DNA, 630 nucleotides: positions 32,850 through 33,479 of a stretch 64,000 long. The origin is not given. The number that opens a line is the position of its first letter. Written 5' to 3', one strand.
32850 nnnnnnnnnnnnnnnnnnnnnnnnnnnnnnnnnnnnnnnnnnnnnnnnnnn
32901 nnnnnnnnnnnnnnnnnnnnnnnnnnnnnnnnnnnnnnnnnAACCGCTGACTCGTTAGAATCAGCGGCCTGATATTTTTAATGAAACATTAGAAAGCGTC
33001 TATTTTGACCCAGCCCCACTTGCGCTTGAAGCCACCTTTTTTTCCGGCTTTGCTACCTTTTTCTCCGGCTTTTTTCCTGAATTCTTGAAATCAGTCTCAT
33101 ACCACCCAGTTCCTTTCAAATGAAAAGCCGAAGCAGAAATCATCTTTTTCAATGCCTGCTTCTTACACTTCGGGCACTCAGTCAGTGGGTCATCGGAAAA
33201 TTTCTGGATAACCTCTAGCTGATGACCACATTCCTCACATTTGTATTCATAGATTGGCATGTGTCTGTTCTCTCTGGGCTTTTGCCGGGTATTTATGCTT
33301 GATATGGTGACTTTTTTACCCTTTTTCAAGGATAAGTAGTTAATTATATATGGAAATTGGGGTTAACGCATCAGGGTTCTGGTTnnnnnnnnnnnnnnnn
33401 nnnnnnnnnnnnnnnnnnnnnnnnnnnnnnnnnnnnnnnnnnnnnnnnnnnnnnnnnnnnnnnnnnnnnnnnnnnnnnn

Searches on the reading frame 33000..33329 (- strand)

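Call 24: search_protein_families(library=pfam, proteins=[window:33000-33329:-], max_evalue=0.01)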
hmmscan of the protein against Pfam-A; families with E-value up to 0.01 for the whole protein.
window:33000-33329:- (109 aa): 4 families
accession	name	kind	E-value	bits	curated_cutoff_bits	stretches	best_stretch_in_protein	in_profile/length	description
PF09723.15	Zn_ribbon_8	-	1.1e-18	67.4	34.4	1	24-64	1-41/41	Zinc ribbon domain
PF14319.11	Zn_Tnp_IS91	-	0.0018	18.7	26.3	1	22-70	32-77/90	Transposase zinc-binding domain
PF01155.25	HypA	-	0.0024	18.3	28.9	1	28-61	70-98/112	Hydrogenase/urease nickel incorporation, metallochaperone, hypA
PF12773.13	DZR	-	0.0078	16.8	27.3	0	30-58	14-33/45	Double zinc ribbon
